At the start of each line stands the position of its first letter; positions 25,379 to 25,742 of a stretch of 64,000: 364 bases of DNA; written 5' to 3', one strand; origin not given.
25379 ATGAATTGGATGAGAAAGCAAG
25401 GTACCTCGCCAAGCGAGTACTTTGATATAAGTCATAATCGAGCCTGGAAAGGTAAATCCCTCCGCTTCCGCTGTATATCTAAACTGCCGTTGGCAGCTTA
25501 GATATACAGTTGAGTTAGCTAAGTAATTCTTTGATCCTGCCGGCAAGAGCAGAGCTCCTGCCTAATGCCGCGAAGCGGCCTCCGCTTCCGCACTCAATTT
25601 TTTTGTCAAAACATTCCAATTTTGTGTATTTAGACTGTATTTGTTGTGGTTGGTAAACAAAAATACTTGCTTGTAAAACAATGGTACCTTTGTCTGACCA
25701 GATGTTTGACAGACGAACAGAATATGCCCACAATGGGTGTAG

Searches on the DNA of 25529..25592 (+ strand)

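Call 95: build_rna_model(alignment_id=A5, structure=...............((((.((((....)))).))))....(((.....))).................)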
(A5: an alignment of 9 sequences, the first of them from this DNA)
Model R1 built from alignment A5 (9 sequences, 69 columns); structure: as given.
model positions 65; base pairs 11; branch points 1; effective number of sequences 6.29; information 0.863 bits per position. Calibrated on 0.2 Mb of random sequence (short: E-values are rough).
structure used (alignment columns):
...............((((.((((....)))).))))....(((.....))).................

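Call 97: search_with_rna_model(model_id=R1, sources=[window, L104, L105, L106, L107, L108, L109, L110, L111, L112, L113, L114, L115, L116, L117, L118, L119, L120, L121, L122, L123, L124, L125, L126, L127, L128, L129, L130, L131, L132, L133, L134, L135, L136, L137, L138, L139, L140, L141, L142, L143, L144, L145, L146, L147, L148, L149, L150, L151, L152, L153, L154, L155, L156, L157, L158, L159, L160, L161, L162, L163, L164, L165, L166, L167, L168, L169, L170, L171, L172, L173, L174, L175, L176, L177, L178, L179, L180, L181, L182, L183, L184, L185, L186, L187, L188, L189, L190, L191, L192, L193, L194, L195, L196, L197, L198, L199, L200, L201, L202], max_evalue=1)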
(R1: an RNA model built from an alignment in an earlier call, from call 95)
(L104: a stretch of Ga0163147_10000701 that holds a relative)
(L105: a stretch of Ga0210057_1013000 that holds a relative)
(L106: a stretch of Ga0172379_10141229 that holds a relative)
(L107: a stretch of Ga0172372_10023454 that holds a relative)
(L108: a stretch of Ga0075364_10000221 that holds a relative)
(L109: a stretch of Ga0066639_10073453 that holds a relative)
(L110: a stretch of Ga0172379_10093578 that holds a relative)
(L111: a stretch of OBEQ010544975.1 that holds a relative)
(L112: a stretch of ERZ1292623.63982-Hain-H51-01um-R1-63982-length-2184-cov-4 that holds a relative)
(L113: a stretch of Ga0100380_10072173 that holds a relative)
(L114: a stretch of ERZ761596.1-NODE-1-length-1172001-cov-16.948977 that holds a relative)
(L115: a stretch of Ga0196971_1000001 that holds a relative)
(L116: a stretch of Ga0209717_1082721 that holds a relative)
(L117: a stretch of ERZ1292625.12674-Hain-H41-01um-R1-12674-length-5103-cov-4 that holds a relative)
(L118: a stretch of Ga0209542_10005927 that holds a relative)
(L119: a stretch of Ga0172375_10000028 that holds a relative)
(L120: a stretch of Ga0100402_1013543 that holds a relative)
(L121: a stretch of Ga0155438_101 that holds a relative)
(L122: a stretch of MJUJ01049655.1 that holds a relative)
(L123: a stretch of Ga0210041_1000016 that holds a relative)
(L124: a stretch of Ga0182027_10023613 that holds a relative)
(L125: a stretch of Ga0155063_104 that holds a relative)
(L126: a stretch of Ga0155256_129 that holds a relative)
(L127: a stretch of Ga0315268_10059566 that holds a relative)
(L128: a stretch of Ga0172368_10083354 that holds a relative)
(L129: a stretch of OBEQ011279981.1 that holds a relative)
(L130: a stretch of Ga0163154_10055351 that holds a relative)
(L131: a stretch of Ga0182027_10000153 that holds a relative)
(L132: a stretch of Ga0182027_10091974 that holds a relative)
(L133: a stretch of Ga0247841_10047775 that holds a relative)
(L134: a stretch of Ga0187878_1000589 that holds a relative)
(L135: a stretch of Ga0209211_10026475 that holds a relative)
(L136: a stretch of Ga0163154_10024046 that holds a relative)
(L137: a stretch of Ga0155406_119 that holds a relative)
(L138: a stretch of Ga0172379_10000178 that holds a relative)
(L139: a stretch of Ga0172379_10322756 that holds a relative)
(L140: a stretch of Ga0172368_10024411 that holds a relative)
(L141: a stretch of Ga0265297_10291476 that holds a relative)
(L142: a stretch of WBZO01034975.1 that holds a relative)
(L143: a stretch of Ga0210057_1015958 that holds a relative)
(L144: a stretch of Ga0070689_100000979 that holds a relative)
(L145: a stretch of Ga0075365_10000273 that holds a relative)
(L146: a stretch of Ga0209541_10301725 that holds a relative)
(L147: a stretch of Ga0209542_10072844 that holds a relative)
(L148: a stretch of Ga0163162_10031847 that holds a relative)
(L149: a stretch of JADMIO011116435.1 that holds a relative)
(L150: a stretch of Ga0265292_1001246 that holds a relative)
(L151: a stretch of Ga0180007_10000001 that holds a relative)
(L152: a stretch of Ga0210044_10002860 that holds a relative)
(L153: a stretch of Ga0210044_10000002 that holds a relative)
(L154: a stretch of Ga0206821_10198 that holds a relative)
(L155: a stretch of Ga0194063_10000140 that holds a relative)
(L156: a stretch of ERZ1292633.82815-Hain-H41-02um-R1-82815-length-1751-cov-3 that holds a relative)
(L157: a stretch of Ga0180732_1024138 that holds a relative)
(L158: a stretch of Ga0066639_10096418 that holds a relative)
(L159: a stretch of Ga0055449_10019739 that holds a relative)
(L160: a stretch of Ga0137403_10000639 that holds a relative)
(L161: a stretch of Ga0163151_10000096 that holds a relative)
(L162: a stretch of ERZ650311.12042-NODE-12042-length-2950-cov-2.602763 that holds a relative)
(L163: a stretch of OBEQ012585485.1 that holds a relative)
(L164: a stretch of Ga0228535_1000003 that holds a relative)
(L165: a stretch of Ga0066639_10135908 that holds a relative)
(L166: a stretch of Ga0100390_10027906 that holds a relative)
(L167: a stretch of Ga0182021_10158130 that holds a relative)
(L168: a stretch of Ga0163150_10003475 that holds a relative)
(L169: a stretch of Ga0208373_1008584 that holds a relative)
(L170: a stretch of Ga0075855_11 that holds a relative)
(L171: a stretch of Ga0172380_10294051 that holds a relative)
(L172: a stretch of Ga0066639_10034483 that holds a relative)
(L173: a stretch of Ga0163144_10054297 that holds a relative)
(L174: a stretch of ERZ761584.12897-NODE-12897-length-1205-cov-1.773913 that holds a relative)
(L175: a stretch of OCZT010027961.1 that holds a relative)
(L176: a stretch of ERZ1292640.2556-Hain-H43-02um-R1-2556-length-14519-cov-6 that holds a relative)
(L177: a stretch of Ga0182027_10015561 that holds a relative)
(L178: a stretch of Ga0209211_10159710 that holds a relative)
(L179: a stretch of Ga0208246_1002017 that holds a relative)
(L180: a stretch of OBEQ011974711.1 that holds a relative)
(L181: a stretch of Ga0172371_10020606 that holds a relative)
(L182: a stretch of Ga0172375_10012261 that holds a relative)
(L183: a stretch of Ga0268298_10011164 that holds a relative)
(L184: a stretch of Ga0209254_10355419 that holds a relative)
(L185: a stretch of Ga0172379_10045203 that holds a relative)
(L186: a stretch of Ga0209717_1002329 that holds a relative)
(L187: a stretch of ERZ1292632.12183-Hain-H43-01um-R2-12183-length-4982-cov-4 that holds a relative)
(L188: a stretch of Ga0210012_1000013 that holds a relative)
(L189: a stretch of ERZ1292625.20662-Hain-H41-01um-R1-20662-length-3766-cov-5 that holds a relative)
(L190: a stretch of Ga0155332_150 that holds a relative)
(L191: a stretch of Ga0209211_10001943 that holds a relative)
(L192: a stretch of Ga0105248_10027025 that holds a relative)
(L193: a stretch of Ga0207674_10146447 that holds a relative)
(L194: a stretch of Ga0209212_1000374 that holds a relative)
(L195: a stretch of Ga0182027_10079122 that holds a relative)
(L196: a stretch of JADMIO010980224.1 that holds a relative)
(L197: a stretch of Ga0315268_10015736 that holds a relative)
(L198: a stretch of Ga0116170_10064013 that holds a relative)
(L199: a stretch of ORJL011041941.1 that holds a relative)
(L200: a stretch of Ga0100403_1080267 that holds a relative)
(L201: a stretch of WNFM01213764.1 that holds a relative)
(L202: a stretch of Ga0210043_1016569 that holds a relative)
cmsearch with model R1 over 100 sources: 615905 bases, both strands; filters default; matches with E-value up to 1: 9.
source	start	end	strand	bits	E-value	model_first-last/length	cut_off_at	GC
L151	7877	7941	-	79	2.1e-17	1-65/65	no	0.55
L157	1860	1924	-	77.6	4.9e-17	1-65/65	no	0.49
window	25528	25592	+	66.2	4.3e-14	1-65/65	no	0.63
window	56078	56171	+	62.8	3.3e-13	1-65/65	no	0.53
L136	4674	4738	+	59.5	2.3e-12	1-65/65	no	0.63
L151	1786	1869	-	56.4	1.4e-11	1-65/65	no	0.55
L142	2122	2215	-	56.2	1.7e-11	1-65/65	no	0.48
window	56628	56709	+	54.4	4.8e-11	1-65/65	no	0.49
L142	1651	1703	-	18.7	0.078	1-65/65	no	0.51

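Call 98: search_with_rna_model(model_id=R1, sources=[L203, L204, L205, L206, L207, L208, L209, L210, L211, L212, L213, L214, L215, L216, L217, L218, L219, L220, L221, L222, L223, L002, L003, L004, L005, L006, L007, L008, L009, L010, L011, L012, L013, L014, L016, L018, L020, L021, L022, L023, L024, L025, L027, L029, L030, L034, L039, L040, L041, L045, L049, L054, L056, L057, L058, L061, L062, L066, L067, L069, L070, L072, L074, L075, L081, L087, L088, L091, L092], max_evalue=1)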
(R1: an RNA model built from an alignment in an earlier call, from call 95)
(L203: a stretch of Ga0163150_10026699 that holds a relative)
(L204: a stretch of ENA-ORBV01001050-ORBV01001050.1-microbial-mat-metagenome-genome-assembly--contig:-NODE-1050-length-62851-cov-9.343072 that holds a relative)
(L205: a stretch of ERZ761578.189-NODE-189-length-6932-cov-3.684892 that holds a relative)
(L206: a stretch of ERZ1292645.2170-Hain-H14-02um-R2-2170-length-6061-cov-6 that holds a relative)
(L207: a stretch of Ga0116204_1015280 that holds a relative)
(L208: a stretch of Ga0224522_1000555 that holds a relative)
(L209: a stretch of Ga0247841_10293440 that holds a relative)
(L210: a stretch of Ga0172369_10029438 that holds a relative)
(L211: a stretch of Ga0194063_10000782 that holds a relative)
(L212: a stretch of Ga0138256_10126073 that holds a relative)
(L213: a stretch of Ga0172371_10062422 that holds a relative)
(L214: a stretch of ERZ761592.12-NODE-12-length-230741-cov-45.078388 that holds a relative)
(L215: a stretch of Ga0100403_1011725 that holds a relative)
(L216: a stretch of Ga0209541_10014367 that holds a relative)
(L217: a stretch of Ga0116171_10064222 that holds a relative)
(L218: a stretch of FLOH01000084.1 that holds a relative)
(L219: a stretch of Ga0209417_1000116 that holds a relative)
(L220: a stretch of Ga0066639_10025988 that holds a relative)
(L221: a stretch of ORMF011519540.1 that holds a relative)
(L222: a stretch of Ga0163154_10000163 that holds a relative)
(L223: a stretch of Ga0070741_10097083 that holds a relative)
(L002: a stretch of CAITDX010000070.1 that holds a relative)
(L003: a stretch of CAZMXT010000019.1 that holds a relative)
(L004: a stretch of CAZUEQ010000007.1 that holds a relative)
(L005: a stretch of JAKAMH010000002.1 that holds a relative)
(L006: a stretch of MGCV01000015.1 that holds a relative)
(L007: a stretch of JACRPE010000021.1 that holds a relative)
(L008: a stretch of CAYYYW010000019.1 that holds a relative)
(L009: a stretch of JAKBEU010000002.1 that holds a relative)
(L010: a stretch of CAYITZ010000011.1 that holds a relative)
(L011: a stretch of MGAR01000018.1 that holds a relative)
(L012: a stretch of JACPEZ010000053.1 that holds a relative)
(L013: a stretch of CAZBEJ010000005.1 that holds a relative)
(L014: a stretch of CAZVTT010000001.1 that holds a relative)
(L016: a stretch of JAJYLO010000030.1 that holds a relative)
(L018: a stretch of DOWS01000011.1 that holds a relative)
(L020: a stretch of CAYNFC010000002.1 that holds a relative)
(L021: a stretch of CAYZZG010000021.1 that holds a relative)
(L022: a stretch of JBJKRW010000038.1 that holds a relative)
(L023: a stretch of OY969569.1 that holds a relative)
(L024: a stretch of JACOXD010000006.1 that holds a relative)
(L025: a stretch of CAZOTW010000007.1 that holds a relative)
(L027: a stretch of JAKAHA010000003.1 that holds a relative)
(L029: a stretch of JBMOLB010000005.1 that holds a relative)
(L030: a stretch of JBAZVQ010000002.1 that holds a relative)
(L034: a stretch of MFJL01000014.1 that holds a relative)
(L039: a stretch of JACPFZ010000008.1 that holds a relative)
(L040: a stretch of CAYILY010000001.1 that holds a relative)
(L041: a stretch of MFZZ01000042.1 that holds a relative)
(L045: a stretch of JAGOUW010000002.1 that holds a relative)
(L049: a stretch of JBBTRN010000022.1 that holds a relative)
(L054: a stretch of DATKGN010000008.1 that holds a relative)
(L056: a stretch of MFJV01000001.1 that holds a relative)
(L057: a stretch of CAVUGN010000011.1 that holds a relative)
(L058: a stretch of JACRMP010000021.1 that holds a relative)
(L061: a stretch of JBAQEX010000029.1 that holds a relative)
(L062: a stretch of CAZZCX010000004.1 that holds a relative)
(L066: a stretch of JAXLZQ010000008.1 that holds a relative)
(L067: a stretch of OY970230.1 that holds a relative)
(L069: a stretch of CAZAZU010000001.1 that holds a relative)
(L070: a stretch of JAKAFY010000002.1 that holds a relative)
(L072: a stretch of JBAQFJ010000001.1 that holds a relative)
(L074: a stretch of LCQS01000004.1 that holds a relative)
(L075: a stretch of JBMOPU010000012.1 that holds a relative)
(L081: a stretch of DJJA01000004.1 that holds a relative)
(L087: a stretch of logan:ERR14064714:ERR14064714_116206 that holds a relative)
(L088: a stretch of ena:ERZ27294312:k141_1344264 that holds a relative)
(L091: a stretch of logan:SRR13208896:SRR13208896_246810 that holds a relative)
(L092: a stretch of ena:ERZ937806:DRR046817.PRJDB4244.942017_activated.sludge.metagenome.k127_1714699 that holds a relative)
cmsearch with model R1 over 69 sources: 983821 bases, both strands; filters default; matches with E-value up to 1: 3.
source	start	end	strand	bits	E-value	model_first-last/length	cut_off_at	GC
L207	1570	1663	+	61.9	8.8e-13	1-65/65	no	0.54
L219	5949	6032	-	56.5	2.2e-11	1-65/65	no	0.57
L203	3755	3816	-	33.8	1.6e-05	1-65/65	no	0.66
